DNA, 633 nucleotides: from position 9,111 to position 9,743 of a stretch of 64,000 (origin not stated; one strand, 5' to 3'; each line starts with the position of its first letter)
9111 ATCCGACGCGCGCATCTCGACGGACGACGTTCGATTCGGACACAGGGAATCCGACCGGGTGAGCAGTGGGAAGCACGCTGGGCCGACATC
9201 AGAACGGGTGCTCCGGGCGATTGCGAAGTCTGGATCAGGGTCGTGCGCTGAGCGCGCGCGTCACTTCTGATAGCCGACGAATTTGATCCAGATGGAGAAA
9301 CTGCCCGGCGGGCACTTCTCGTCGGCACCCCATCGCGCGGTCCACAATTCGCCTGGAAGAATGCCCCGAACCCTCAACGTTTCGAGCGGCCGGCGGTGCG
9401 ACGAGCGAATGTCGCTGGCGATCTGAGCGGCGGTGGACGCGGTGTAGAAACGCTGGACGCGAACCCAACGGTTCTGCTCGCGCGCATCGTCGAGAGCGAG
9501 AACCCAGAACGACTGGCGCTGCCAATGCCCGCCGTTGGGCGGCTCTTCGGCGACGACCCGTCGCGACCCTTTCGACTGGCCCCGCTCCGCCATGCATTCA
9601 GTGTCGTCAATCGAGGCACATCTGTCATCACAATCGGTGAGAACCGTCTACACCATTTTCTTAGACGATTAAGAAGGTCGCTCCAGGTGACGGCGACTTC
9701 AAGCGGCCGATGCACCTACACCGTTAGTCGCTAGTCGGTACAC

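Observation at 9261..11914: Second candidate accessory cluster: a 510-aa coiled-coil protein, an ECF-sigma-like protein and a small conserved-motif protein on one strand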

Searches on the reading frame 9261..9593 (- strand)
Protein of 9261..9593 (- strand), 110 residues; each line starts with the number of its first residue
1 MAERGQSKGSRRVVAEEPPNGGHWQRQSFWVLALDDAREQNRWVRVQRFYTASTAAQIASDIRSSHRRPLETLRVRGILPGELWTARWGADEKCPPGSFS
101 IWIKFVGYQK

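Call 3: search_protein_families(library=pfam, proteins=[window:9261-9593:-], max_evalue=1)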
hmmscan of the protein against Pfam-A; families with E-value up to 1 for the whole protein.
window:9261-9593:- (110 aa): 0 families

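Call 4: search_protein_families(library=ncbifam, proteins=[window:9261-9593:-], max_evalue=1)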
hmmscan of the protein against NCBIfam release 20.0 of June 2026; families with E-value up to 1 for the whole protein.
window:9261-9593:- (110 aa): 0 families

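Call 5: search_protein_families(library=phrogs, proteins=[window:9261-9593:-], max_evalue=1)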
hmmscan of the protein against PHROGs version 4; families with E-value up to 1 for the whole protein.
window:9261-9593:- (110 aa): 0 families

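Call 6: search_protein_families(library=padloc, proteins=[window:9261-9593:-], max_evalue=1)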
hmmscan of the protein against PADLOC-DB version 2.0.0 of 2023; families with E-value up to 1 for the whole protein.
window:9261-9593:- (110 aa): 0 families

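Call 40: find_homologous_proteins(query=window:9261-9593:-, max_evalue=0.001)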
Query window:9261-9593:- (110 aa): 16 proteins with E <= 0.001 among 19 candidates.
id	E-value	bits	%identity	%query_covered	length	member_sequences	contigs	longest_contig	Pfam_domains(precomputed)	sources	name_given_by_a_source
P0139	1.4e-64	233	93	100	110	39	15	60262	-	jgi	-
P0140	1.1e-59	217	85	100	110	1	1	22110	-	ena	-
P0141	1.3e-53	198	87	89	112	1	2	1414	-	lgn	-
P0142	8.6e-47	176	73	88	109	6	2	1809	-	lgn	-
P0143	3.9e-45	171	68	97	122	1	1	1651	-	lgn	-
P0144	5.6e-45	170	73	86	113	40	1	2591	-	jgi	jgi:hypothetical protein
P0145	1.7e-43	165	71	85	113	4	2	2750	-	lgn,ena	-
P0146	2.7e-42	161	67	93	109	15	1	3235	-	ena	-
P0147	1.4e-41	159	68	88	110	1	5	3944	-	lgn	-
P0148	4.3e-41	158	66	89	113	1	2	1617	-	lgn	-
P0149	4.8e-41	157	67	86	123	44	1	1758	-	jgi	-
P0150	1.2e-40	156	70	87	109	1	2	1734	-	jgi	jgi:hypothetical protein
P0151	2.9e-40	155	68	89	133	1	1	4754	-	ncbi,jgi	jgi:hypothetical protein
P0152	1.7e-39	152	67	87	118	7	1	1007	-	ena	-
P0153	5.7e-36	141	63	86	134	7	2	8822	-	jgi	-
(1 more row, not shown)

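Call 66: find_related_loci(query=A3, collection=genome_contigs, flank=6000)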
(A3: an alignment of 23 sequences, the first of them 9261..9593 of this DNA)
Query A3 (110 aa) in genome_contigs; peptide patterns used: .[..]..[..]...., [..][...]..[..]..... (x = any residue, [..] = any of these).
95 stretches matched a pattern; 26 encode a relative of the query (tblastn E <= 1e-3); 26 distinct loci.
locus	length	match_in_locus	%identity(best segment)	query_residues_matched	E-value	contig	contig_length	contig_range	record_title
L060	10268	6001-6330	94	1-110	3e-68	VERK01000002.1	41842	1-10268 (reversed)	MAG: Actinomycetota bacterium isolate ZLKRG39 NODE_631_length_41842_cov_4.033849, whole genome shotgun sequence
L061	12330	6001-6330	93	1-110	4e-67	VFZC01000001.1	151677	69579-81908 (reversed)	MAG: Actinomycetota bacterium isolate K_Offshore_40m_m2_124 K_Offshore_40m_m2_124_Ga0194133_10000134, whole genome shotg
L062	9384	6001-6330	87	1-110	5e-64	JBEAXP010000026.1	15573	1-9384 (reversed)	MAG: Actinomycetota bacterium isolate NASQAN2011_275_B_bin.44 scaffold_636767, whole genome shotgun sequence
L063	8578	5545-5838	91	13-110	9e-60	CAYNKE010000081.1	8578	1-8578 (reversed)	MAG TPA_asm: uncultured Bifidobacterium sp. isolate SRP124364_co1_10 genome assembly, contig: NODE_9937_length_8578_cov_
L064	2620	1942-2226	73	13-107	3e-46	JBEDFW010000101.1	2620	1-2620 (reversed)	MAG: Actinomycetota bacterium isolate NASQAN2014_190_B_bin.43 scaffold_77053, whole genome shotgun sequence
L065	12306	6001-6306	68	6-107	3e-46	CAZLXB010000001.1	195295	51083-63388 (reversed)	MAG TPA_asm: uncultured Bifidobacterium sp. isolate SRP193358_co1_567 genome assembly, contig: NODE_32_length_195295_cov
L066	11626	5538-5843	66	6-107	3e-45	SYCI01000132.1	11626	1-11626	MAG: Actinomycetota bacterium isolate F1-20-MAGs189 F1-20__c698905, whole genome shotgun sequence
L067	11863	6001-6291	68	11-107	4e-45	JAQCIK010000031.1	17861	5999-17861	MAG: Actinomycetota bacterium isolate casp40-mb.285 NODE_7535_length_17861_cov_1.331100, whole genome shotgun sequence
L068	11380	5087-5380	69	10-107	4e-45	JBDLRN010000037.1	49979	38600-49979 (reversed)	MAG: Actinomycetota bacterium isolate icacos_2019_sw_WHONDRS-S19S_0094_B_bin.18 scaffold_2122784, whole genome shotgun s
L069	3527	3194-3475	68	14-107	5e-44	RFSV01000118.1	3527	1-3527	MAG: Acidimicrobiia bacterium isolate WB4_4_429 contig_100_117, whole genome shotgun sequence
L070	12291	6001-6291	67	11-107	5e-44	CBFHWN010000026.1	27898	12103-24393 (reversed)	MAG: uncultured Ilumatobacteraceae bacterium isolate Co_bin_148_strict genome assembly, contig: Co_bin_148_strict_c26, w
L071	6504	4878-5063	73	46-107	9e-29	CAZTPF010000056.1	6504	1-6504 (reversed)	MAG TPA_asm: uncultured Bifidobacterium sp. isolate binchicken_co208_232 genome assembly, contig: NODE_17527_length_6504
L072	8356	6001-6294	50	11-107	3e-27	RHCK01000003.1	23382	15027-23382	MAG: Acidimicrobiia bacterium isolate WBB_6_010 contig_100_2, whole genome shotgun sequence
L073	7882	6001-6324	46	3-108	6e-24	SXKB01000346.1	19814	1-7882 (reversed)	MAG: Actinomycetota bacterium isolate F1-120-MAGs100 F1-120__c908662, whole genome shotgun sequence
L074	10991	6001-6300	45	5-109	4e-23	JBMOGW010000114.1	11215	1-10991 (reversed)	MAG: Ilumatobacteraceae bacterium isolate Deming_bin.316 contig17542, whole genome shotgun sequence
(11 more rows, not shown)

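Call 67: find_related_loci(query=A3, collection=viral_contigs, flank=6000)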
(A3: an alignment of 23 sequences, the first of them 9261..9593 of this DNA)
Query A3 (110 aa) in viral_contigs; peptide patterns used: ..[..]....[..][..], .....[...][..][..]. (x = any residue, [..] = any of these).
8 stretches matched a pattern; 5 encode a relative of the query (tblastn E <= 1e-3); 5 distinct loci.
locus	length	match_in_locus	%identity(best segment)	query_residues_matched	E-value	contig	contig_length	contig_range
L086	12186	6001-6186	49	28-90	7e-16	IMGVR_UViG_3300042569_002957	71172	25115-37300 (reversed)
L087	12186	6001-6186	49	28-90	7e-16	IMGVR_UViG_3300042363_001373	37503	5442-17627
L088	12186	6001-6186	49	28-90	7e-16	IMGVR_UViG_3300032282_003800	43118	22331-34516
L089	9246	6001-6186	46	28-90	6e-15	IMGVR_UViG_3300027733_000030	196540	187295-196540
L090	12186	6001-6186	44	28-90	5e-14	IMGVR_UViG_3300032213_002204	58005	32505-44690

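Call 70: predict_structure(alignment_id=A3)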
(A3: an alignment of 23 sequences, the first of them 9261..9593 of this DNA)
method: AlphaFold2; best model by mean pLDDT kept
length: 110 residues; sequences in the alignment: 23
mean_pLDDT: 74.4   pTM: 0.59
mean pLDDT of the five models: 74.4, 74.3, 74.0, 73.4, 70.0
residues with pLDDT >= 90: 13; 70-90: 67; 50-70: 6; < 50: 24
segments of 3 or more residues with pLDDT < 50: 1-5, 7-17, 19-26
pLDDT, mean of each block of 10 residues (from residue 1): 45 45 53 86 86 88 82 76 89 81 87
secondary structure, 60 per line:
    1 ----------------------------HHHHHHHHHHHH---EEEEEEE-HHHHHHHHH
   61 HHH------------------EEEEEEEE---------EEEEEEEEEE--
elements in order: H29-40 E44-50 H52-63 E82-89 E99-108

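Call 73: search_protein_families(library=phrogs, proteins=[L086:5977-6255:+, L086:5691-5975:+, L086:6265-6603:+, L086:4611-5138:+, L086:8308-8643:+, L086:7798-8139:+, L086:3575-4066:+, L086:8760-9263:+], max_evalue=0.01)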
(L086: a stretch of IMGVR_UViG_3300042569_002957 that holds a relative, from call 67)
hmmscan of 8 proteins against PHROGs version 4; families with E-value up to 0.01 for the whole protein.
L086:5977-6255:+ (92 aa): 0 families

L086:5691-5975:+ (94 aa): 0 families

L086:6265-6603:+ (112 aa): 1 family
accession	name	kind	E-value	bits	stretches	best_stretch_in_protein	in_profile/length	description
phrog_452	-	DNA, RNA and nucleotide metabolism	0.00014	22.7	1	47-107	111-174/201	endonuclease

L086:4611-5138:+ (175 aa): 1 family
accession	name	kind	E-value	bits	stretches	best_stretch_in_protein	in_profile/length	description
phrog_6060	-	transcription regulation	0.0016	19.4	1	134-155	38-59/61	anti-termination protein Q-like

L086:8308-8643:+ (111 aa): 13 families
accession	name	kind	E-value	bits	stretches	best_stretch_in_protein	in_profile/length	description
phrog_472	-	transcription regulation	2.2e-18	67.4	1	17-102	39-123/523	WhiB transcriptional factor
phrog_12112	-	transcription regulation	1.1e-15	59.1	1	16-101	5-81/130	transcriptional regulator WhiB-like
phrog_1333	-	unknown function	9e-15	56.2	1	17-87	19-86/166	-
phrog_10071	-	transcription regulation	1.3e-11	45.5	1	17-85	12-80/196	transcriptional regulator WhiB-like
phrog_14459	-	transcription regulation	4.6e-11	44.2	1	17-101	15-92/137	transcriptional regulator WhiB-like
phrog_14304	-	transcription regulation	2.7e-09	38.1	1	17-92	43-124/187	transcriptional regulator WhiB-like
phrog_9926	-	transcription regulation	8.4e-09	36.8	1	22-86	29-92/107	transcriptional regulator WhiB-like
phrog_1821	-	transcription regulation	1.5e-07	32.3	1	14-75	12-69/89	transcriptional regulator WhiB-like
phrog_31604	-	transcription regulation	3.8e-06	27.7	1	41-87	33-79/181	transcriptional regulator WhiB-like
phrog_11832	-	unknown function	0.00016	22.3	1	56-77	3-25/33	-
phrog_8273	-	unknown function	0.0023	18.9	1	47-83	133-170/216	-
phrog_18034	-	transcription regulation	0.0051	17.7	1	39-82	51-95/116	transcriptional regulator WhiB-like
phrog_10802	-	transcription regulation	0.0072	17.4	0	18-68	9-55/96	transcriptional regulator WhiB-like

L086:7798-8139:+ (113 aa): 0 families

L086:3575-4066:+ (163 aa): 0 families

L086:8760-9263:+ (167 aa): 0 families

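Call 74: fold_search(model_id=the predicted structure, library=pdb)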
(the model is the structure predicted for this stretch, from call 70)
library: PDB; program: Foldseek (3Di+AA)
matches with E <= 10: 183; with E <= 0.001: 0
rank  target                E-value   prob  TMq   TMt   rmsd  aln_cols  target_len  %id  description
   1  2ohd_D                6.4e-01  0.12  0.26  0.22   5.4        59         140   14  Crystal structure of hypothetical molybdenum cofactor biosynthesis protein C from Sulfolobus tokodaii (released 2007-11-27)
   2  4pyd_D                8.4e-01  0.10  0.27  0.21  13.4        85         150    9  MoaC in complex with cPMP crystallized in space group P212121 (released 2015-04-29)
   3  8v42_D                1.3e+00  0.04  0.19  0.10   7.7        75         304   12  Structure of Human Vaccinia-related Kinase 1 (VRK1) Bound to ACH000400 (released 2024-09-04)
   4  4pyd_E                1.4e+00  0.10  0.27  0.24   5.7        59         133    7  MoaC in complex with cPMP crystallized in space group P212121 (released 2015-04-29)
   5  2ide_A                1.5e+00  0.08  0.28  0.22  11.5        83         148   10  Crystal Structure of the molybdenum cofactor biosynthesis protein C (TTHA1789) from Thermus Theromophilus HB8 (released 2007-09-25)
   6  9khy_a                1.6e+00  0.11  0.24  0.07   4.9        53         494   15  Terminator and trunk structure of Escherichia phage Mu (released 2025-02-12)
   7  3kxc_A                1.6e+00  0.04  0.20  0.15  14.0       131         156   15  Mutant transport protein (released 2010-04-21)
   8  2ohd_A                1.8e+00  0.07  0.25  0.21   5.4        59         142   14  Crystal structure of hypothetical molybdenum cofactor biosynthesis protein C from Sulfolobus tokodaii (released 2007-11-27)
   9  2cfh_A                1.9e+00  0.04  0.22  0.16  13.7       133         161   15  Structure of the Bet3-TPC6B core of TRAPP (released 2006-07-12)
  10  2j3w_E                2.0e+00  0.14  0.21  0.15   4.1        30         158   17  The crystal structure of the bet3-trs31-sedlin complex. (released 2006-11-27)
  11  8ys5_B                2.0e+00  0.08  0.22  0.15   4.5        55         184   14  Cryo-EM structure of the Helicobacter pylori OorDABC complex in the apo-form (released 2025-07-02)
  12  1eks                  2.0e+00  0.06  0.27  0.23  11.9        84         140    8  ASP128ALA VARIANT OF MOAC PROTEIN FROM E. COLI (released 2000-09-20)
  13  4pyd_B                2.2e+00  0.08  0.28  0.23   5.9        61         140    6  MoaC in complex with cPMP crystallized in space group P212121 (released 2015-04-29)
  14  4pyd_C                2.2e+00  0.06  0.28  0.22  13.3        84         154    8  MoaC in complex with cPMP crystallized in space group P212121 (released 2015-04-29)
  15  1sz7                  2.2e+00  0.03  0.21  0.15  14.4       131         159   14  Crystal structure of Human Bet3 (released 2005-01-18)
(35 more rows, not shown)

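Call 75: fold_search(model_id=the predicted structure, library=viral)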
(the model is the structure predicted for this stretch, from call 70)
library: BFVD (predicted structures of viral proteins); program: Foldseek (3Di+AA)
matches with E <= 10: 435; with E <= 0.001: 1
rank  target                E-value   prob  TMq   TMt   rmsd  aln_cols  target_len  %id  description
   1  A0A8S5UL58            6.2e-04  1.00  0.59  0.61   4.8       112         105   20  Uncharacterized protein (Fragment) [Siphoviridae sp. ctICF6]
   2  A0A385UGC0            2.7e-02  0.91  0.40  0.46   9.4       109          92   18  Uncharacterized protein [Microbacterium phage OneinaGillian]
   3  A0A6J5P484            5.7e-02  0.91  0.45  0.44   6.4       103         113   13  Uncharacterized protein [uncultured Caudovirales phage]
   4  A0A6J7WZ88            7.0e-02  0.72  0.42  0.39  11.5       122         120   16  Uncharacterized protein [uncultured Caudovirales phage]
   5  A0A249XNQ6            1.2e-01  0.72  0.45  0.46   9.9       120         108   19  Uncharacterized protein [Brevibacterium phage LuckyBarnes]
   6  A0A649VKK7            1.8e-01  0.63  0.45  0.40  13.6       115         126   11  (no name in the UniProt tables at hand)
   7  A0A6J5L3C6            2.5e-01  0.80  0.39  0.55   3.7        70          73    8  Uncharacterized protein [uncultured Caudovirales phage]
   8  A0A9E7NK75            2.9e-01  0.66  0.46  0.31   9.0       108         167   22  Uncharacterized protein [Gordonia phage Finkle]
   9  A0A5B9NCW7            3.1e-01  0.18  0.28  0.31   5.4        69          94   17  (no name in the UniProt tables at hand)
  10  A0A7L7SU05            3.3e-01  0.38  0.41  0.49   9.8       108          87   19  Uncharacterized protein [Gordonia phage Sienna]
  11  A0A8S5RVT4            3.3e-01  0.16  0.30  0.23   6.6        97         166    6  Uncharacterized protein [Siphoviridae sp. ctHip2]
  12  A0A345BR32            3.8e-01  0.09  0.23  0.21  18.2       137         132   14  (no name in the UniProt tables at hand)
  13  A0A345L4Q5            4.3e-01  0.44  0.41  0.51   4.7        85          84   14  (no name in the UniProt tables at hand)
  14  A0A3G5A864            4.3e-01  0.16  0.28  0.16   7.3        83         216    8  RING-type domain-containing protein [Hyperionvirus sp.]
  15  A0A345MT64            4.3e-01  0.14  0.28  0.18  11.7        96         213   18  (no name in the UniProt tables at hand)
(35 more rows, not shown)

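Call 76: search_dna_similar(query=window:9261-9593:-, collection=phages, mode=protein, max_evalue=0.01, max_rows=15)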
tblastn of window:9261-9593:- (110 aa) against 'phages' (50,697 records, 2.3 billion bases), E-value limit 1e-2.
No match.

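Call 90: search_protein_representatives(alignment_id=A3)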
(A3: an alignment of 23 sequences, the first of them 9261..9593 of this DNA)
Query: 23 sequences, 109 profile positions. Proteins with E-value up to 0.001 (for the whole library): 107; up to 1e-10: 74; up to 1e-30: 5. The best 107 are listed.
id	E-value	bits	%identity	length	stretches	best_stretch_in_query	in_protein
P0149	9.3e-51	186.7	-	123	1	3-107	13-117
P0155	1.1e-42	160.7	-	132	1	5-108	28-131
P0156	1.4e-40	154.0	-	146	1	10-108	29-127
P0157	1.2e-31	125.2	-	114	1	18-108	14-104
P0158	6.6e-31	122.8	-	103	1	15-105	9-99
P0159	5.2e-30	119.9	-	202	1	8-97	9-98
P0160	7.3e-28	113.0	-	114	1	22-106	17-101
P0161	1.1e-25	106.0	-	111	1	19-108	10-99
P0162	1.1e-24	102.8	-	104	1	23-106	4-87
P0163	1.4e-24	102.5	-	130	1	21-107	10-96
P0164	3.4e-24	101.2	-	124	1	6-107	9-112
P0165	4.5e-24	100.8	-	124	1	11-106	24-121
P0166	6.2e-24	100.4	-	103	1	22-106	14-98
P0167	1.4e-23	99.3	-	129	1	11-107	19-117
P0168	5.0e-23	97.5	-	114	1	9-107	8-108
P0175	2.4e-20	88.8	-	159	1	7-106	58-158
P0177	6.6e-20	87.4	-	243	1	10-107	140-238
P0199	4.8e-16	75.0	-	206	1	10-106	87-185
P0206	7.7e-15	71.1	-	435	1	6-107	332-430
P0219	2.8e-12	62.9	-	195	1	9-106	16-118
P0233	1.0e-09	54.6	-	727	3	39-91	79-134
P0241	7.2e-08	48.7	-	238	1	16-107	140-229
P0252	1.7e-05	41.0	-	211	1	12-91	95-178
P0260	9.5e-04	35.4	-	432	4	9-38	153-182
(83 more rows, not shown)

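Call 91: search_protein_families(library=pfam, proteins=[P0206, P0233, P0177, P0241, P0199, P0159, P0219, P0252, P0260, P0175], max_evalue=0.01)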
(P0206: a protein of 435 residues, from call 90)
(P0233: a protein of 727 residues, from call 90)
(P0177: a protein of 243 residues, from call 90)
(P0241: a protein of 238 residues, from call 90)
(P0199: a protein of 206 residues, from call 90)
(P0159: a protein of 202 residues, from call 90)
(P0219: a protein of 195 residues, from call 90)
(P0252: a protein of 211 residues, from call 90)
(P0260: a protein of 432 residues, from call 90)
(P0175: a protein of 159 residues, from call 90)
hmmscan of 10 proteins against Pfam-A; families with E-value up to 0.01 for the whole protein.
P0206 (435 aa): 1 family
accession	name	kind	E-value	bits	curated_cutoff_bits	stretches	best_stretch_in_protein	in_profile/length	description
PF00850.24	Hist_deacetyl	-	1.5e-29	103.7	27.9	1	20-278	6-292/298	Histone deacetylase domain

P0233 (727 aa): 2 families
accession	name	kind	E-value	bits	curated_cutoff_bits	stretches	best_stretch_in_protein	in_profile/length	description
PF00249.37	Myb_DNA-binding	-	1.3e-12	48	24.4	1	57-105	2-46/46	Myb-like DNA-binding domain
PF01285.24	TEA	-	0.0081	16.9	25.1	0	270-285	52-67/68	TEA/ATTS domain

P0177 (243 aa): 0 families

P0241 (238 aa): 0 families

P0199 (206 aa): 0 families

P0159 (202 aa): 0 families

P0219 (195 aa): 0 families

P0252 (211 aa): 0 families

P0260 (432 aa): 0 families

P0175 (159 aa): 0 families

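Call 93: search_solved_structures(query=A3, max_evalue=10, show_alignments=4)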
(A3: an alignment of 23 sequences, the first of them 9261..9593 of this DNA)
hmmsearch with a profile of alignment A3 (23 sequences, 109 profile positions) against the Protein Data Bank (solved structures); distinct sequences matched with E-value up to 10: 1.
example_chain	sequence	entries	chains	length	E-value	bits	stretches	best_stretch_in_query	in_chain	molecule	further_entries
6gg1_A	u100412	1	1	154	0.72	13.3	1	72-96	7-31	Interleukin-24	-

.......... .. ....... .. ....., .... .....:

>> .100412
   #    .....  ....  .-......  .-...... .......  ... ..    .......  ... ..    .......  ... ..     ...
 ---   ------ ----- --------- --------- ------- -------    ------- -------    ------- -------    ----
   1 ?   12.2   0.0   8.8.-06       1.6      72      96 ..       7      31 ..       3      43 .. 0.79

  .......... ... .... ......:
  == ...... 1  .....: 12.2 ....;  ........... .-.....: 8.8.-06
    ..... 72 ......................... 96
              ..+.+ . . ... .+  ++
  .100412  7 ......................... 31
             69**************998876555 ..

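Call 107: search_protein_families(library=pfam, alignment_id=A4, max_evalue=1)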
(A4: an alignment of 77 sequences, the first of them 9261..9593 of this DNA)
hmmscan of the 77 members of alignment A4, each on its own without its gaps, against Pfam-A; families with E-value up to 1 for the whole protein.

A. member 1, window:9261-9593:- (110 aa): 0 families

B. families by the number of members that match (of 77 scanned): 14 families
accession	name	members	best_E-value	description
PF10414.14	CysG_dimeriser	1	0.018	Sirohaem synthase dimerisation region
PF15579.11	Imm52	1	0.035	Immunity protein 52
PF23954.1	DUF7283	1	0.038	Family of unknown function (DUF7283)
PF08212.18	Lipocalin_2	1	0.065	Lipocalin-like domain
PF11444.14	DUF2895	1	0.072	Protein of unknown function (DUF2895)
PF22653.1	DUF7007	1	0.076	Domain of unknown function (DUF7007)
PF23975.1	DUF7301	1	0.079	Family of unknown function (DUF7301)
PF18693.7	TRAM_2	1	0.11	TRAM domain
PF19251.4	DUF5899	1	0.11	Minor capsid protein P2, DUF5899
PF22821.2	ZP1_ZP4_Ig-like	1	0.12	Zona pellucida sperm-binding proteins 1/4, Ig-like domain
PF11396.14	PepSY_like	1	0.14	Putative beta-lactamase-inhibitor-like, PepSY-like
PF24716.1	WapI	1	0.17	Immunity protein WapI-like family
PF12241.14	Enoyl_reductase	1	0.19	Trans-2-enoyl-CoA reductase catalytic region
PF11769.13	DUF3313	1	0.21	Protein of unknown function (DUF3313)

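Call 108: search_solved_structures(query=A4, max_evalue=10, show_alignments=3)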
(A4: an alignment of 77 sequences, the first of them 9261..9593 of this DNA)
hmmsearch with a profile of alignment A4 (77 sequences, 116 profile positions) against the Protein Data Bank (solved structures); distinct sequences matched with E-value up to 10: 3.
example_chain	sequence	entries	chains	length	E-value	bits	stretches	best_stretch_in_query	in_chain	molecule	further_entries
1l9l_A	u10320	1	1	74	0.31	14.1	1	12-60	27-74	Granulysin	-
6gg1_A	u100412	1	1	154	0.78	12.8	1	70-95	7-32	Interleukin-24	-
9i05_Au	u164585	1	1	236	4.3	10.4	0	18-63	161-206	Large ribosomal subunit protein uL29m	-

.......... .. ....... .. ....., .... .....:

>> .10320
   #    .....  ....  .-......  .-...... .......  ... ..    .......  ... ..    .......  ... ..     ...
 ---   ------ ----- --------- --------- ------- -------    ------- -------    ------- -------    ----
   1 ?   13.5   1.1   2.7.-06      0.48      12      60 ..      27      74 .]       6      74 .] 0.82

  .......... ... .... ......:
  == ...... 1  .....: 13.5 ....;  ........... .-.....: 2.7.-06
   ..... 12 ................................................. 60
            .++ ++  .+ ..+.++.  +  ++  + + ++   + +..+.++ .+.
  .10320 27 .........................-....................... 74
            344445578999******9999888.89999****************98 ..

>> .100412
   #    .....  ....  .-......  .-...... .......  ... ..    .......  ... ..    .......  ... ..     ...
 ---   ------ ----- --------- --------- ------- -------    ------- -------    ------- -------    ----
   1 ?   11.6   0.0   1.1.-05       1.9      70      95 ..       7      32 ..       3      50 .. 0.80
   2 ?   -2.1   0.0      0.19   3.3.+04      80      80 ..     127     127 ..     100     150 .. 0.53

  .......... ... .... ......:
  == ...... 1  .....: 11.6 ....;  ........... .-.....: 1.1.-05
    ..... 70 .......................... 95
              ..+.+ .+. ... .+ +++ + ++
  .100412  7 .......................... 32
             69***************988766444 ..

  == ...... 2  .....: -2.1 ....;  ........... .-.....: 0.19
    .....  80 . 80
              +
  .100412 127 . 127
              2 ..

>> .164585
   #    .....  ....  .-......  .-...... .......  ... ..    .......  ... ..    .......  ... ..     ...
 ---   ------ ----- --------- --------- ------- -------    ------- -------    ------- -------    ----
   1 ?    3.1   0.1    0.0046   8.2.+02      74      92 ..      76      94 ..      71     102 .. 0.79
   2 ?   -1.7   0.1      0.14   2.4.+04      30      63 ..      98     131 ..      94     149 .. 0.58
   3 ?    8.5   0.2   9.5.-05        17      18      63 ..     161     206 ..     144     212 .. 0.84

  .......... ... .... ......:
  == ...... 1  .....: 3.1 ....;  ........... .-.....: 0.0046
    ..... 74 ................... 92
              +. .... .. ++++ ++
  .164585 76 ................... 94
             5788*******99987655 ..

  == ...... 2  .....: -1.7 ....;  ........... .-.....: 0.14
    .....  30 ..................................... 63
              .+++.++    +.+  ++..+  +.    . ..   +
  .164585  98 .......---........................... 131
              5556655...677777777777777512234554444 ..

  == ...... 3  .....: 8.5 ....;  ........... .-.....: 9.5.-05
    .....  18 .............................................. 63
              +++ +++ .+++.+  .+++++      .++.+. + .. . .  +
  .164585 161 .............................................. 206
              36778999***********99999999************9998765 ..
